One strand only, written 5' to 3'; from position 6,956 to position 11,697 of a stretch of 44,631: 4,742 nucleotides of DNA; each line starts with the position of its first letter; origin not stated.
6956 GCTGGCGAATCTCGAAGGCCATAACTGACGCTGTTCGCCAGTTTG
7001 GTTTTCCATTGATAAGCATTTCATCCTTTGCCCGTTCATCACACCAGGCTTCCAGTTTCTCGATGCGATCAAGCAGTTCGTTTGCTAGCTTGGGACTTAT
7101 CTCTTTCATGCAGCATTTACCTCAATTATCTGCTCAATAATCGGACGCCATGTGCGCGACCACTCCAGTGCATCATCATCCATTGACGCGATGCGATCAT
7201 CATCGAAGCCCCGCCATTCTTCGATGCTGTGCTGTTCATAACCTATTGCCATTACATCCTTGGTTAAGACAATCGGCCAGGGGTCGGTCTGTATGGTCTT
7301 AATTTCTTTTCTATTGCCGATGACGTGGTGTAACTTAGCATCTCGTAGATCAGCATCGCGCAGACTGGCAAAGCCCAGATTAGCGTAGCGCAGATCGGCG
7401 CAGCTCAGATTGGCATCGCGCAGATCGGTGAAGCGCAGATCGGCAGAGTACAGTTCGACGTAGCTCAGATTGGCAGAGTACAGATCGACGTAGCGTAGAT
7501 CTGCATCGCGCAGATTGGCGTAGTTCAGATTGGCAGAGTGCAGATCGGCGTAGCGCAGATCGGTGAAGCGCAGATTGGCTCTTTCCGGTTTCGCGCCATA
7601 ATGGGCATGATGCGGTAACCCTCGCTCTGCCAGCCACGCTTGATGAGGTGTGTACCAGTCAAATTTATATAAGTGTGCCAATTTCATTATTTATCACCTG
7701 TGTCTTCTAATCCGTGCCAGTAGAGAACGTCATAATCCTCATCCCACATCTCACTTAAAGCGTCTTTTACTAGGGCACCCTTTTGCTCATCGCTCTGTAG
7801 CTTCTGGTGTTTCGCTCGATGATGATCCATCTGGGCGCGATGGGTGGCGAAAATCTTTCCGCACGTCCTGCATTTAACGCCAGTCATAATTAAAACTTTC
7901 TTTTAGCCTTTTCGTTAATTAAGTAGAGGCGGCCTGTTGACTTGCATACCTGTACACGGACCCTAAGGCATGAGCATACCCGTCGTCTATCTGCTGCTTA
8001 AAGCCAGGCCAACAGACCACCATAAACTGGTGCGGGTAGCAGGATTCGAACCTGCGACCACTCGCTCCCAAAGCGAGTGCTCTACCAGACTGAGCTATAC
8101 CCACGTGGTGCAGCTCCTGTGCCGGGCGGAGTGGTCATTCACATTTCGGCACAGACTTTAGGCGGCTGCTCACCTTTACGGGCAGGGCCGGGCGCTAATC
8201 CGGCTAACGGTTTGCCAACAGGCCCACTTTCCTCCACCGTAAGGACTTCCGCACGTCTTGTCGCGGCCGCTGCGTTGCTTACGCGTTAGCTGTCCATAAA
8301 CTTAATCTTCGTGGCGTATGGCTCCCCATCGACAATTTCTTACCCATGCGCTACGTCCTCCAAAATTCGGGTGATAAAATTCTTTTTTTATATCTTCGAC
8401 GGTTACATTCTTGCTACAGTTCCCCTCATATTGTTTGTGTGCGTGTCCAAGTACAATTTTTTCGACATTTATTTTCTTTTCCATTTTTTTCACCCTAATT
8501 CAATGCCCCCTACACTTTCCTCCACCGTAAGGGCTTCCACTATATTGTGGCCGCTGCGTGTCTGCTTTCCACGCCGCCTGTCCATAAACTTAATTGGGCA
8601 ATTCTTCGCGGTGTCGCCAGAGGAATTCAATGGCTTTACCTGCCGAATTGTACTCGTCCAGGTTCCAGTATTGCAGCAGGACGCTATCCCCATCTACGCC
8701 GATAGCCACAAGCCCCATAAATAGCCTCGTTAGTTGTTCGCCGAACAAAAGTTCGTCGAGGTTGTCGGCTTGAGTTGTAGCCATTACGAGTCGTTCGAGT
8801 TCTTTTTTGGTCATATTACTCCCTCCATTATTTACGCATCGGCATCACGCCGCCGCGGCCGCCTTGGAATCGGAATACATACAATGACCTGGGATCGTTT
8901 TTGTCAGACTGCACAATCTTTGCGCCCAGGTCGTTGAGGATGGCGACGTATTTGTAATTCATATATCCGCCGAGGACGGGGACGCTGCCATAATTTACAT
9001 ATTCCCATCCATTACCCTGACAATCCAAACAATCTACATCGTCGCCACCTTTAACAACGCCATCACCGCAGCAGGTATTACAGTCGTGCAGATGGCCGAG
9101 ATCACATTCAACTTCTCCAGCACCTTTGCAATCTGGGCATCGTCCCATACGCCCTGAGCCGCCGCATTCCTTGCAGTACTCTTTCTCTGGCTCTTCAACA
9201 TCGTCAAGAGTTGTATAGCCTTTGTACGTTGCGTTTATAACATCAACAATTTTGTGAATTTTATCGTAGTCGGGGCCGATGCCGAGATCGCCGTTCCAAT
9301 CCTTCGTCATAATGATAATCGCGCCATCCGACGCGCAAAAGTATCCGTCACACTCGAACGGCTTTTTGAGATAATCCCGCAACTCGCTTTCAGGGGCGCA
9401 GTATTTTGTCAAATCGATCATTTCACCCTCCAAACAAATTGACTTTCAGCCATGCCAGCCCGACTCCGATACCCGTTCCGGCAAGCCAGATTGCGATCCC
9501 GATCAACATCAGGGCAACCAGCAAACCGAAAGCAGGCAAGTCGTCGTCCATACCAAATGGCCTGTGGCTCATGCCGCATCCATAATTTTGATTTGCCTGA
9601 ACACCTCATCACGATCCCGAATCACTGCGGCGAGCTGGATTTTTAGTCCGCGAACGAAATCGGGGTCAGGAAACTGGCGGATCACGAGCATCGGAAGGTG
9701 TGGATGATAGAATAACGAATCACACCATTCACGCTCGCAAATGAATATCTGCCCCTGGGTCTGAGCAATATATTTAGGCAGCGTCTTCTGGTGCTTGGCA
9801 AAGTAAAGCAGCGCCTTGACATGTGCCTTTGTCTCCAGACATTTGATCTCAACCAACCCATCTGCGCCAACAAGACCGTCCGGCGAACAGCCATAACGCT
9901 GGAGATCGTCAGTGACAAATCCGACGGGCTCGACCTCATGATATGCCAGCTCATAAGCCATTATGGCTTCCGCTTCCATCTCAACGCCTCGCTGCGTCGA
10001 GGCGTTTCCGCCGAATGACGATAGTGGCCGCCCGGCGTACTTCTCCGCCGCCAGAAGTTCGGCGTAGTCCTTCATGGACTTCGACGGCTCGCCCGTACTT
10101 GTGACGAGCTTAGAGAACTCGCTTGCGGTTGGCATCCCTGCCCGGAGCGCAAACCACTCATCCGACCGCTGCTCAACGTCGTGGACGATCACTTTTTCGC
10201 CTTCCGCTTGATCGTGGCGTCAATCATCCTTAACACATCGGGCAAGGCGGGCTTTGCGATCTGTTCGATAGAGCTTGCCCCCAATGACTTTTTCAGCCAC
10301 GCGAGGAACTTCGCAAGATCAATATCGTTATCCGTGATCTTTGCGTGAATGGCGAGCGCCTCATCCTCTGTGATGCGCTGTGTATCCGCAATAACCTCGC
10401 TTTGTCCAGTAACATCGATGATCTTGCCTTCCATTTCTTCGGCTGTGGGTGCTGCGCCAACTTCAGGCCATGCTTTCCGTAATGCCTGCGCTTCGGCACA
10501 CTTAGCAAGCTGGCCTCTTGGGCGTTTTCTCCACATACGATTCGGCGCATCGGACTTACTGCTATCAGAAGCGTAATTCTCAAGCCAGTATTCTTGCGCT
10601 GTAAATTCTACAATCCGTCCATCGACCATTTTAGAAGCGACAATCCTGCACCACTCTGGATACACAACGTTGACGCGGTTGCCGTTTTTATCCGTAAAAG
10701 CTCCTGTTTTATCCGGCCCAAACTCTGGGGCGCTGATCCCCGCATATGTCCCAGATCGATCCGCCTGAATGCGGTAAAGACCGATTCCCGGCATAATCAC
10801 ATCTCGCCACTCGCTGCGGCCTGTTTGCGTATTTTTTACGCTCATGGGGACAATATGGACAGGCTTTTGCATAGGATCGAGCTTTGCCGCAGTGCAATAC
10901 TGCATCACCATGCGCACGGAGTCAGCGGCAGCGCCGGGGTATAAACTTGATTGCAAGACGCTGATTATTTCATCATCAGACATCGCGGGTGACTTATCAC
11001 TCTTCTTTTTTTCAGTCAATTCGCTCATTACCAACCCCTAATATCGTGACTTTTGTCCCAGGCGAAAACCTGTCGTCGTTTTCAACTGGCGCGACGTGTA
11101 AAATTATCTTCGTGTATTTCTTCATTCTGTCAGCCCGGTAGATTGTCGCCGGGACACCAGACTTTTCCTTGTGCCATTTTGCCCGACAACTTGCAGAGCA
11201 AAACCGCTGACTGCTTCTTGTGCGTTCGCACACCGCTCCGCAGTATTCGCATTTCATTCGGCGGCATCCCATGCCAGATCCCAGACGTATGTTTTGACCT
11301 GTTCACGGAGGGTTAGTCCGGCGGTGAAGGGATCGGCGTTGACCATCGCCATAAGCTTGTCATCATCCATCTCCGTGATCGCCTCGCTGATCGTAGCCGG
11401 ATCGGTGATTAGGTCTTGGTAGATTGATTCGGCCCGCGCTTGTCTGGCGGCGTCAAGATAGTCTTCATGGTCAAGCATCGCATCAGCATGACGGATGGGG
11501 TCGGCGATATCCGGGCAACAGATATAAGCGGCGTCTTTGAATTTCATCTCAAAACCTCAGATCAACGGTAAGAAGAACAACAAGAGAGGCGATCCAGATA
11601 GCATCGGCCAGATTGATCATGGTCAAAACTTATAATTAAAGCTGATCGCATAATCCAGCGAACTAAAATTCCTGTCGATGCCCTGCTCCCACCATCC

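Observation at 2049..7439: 5.4-kb direct repeat with a period of exactly 37,192 bp (2049-7439 = 39241-44631): about 1.2 phage genome lengths in one window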

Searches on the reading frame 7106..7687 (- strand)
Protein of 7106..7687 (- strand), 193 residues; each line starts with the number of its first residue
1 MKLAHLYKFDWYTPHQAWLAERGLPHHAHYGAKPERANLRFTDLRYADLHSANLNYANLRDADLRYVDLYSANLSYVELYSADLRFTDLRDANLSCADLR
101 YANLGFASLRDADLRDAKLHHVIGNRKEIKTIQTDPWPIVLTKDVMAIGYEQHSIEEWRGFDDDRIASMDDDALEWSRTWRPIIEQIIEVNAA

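Call 11: search_protein_families(library=pfam, proteins=[window:7106-7687:-], max_evalue=0.01)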
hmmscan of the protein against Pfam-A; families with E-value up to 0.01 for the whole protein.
window:7106-7687:- (193 aa): 4 families
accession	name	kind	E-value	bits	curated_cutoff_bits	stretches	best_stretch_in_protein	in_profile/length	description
PF00805.28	Pentapeptide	-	2.3e-27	94.6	20.2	4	79-116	3-40/40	Pentapeptide repeats (8 copies)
PF13599.13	Pentapeptide_4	-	1.5e-06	28.6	38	0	42-81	31-70/78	Pentapeptide repeat region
PF25296.1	Decapeptide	-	7.6e-06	26.2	45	1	71-131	9-69/74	Decapeptide repeat region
PF13576.12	Pentapeptide_3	-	0.0033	18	27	0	86-122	8-47/48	Pentapeptide repeats (9 copies)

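Call 34: find_encoding_contigs(protein=window:7106-7687:-, flank=10000, max_places=10)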
Protein window:7106-7687:- (193 aa): 1 contig read that carries it; 1 place shown.
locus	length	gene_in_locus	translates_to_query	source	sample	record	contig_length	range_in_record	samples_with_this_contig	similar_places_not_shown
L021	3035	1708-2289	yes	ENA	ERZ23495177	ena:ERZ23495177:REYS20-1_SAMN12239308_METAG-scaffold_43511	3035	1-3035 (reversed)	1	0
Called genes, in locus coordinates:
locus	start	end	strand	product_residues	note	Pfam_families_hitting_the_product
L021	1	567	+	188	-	?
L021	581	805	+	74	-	-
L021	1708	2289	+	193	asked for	PF00805:Pentapeptide, PF13599:Pentapeptide_4 (faint), PF25296:Decapeptide (faint), PF00805:Pentapeptide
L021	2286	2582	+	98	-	-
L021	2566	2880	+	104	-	-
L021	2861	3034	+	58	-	?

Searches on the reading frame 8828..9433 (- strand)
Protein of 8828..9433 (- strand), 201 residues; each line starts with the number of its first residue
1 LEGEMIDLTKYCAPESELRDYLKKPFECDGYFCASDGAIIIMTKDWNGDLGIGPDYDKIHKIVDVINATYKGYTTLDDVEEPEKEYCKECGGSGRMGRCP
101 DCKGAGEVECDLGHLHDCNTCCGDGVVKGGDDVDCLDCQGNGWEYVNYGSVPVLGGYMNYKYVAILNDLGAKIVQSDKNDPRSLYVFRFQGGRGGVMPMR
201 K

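Call 11: search_protein_families(library=pfam, proteins=[window:8828-9433:-], max_evalue=0.01)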
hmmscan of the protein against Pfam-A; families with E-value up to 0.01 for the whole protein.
window:8828-9433:- (201 aa): 0 families

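Call 30: search_protein_families(library=phrogs, proteins=[window:8828-9433:-], max_evalue=0.001)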
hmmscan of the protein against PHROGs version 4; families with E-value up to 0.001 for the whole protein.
window:8828-9433:- (201 aa): 1 family
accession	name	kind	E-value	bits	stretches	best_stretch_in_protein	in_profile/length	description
phrog_37414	-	unknown function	3.4e-21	76.9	1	7-200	5-203/204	-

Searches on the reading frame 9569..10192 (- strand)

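Call 11: search_protein_families(library=pfam, proteins=[window:9569-10192:-], max_evalue=0.01)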
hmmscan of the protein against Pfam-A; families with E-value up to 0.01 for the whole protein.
window:9569-10192:- (207 aa): 1 family
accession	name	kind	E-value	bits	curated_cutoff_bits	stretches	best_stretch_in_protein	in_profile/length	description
PF09588.16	YqaJ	-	4.1e-18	66.5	22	1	12-153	1-148/150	YqaJ-like viral recombinase domain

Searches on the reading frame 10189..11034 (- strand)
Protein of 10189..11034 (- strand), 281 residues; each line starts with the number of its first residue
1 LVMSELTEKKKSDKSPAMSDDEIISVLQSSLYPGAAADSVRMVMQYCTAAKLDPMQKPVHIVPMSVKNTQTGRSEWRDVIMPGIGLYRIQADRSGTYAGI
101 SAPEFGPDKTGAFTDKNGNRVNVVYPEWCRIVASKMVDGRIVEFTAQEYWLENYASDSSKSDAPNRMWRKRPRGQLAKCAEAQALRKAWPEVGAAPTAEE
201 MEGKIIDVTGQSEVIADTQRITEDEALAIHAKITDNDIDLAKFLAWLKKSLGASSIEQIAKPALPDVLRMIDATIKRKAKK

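Call 11: search_protein_families(library=pfam, proteins=[window:10189-11034:-], max_evalue=0.01)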
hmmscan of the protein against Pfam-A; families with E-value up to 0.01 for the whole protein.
window:10189-11034:- (281 aa): 1 family
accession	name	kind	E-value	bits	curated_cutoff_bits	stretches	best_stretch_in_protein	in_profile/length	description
PF03837.19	RecT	-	2.5e-25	89.6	24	1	22-203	6-188/198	RecT family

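Call 39: find_related_loci(query=window:10189-11034:-, collection=viral_contigs, flank=10000)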
Query window:10189-11034:- (281 aa) in viral_contigs; peptide patterns used: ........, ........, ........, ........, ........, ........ (x = any residue, [..] = any of these).
253 stretches matched a pattern; 215 encode a relative of the query (tblastn E <= 1e-3); the best 80 are kept; 80 distinct loci.
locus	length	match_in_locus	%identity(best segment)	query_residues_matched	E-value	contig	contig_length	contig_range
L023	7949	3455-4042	66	23-219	1e-90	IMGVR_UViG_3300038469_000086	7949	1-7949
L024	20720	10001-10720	55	17-273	8e-90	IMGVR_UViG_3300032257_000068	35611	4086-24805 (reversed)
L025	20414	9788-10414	62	22-230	8e-88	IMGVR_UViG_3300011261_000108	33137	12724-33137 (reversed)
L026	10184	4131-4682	64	20-207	2e-80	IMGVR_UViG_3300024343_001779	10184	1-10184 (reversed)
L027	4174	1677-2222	65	20-206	7e-78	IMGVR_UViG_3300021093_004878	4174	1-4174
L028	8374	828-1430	60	6-207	3e-77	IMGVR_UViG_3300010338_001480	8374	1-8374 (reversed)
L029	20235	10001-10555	62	18-206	4e-77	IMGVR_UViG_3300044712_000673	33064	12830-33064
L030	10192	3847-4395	63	20-207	6e-77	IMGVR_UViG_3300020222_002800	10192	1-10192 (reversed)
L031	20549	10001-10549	63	20-207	6e-77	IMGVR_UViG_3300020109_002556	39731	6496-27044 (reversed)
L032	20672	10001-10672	56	3-207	2e-76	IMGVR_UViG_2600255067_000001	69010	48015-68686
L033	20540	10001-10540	65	20-204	2e-76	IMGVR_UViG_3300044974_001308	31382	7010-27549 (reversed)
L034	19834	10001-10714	53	2-222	2e-76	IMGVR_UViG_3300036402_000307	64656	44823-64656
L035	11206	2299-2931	56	20-235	4e-76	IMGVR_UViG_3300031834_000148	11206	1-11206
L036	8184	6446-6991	63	20-206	4e-76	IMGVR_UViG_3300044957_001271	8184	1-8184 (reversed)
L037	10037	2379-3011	56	20-235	4e-76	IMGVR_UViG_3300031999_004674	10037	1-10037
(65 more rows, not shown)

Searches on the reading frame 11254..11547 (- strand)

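Call 11: search_protein_families(library=pfam, proteins=[window:11254-11547:-], max_evalue=0.01)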
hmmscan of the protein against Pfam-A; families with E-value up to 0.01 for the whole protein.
window:11254-11547:- (97 aa): 1 family
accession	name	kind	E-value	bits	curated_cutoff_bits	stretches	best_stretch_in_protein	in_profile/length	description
PF24765.1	SAC9_C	-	0.0047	17.2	27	1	30-89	106-161/176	SAC9 C-terminal domain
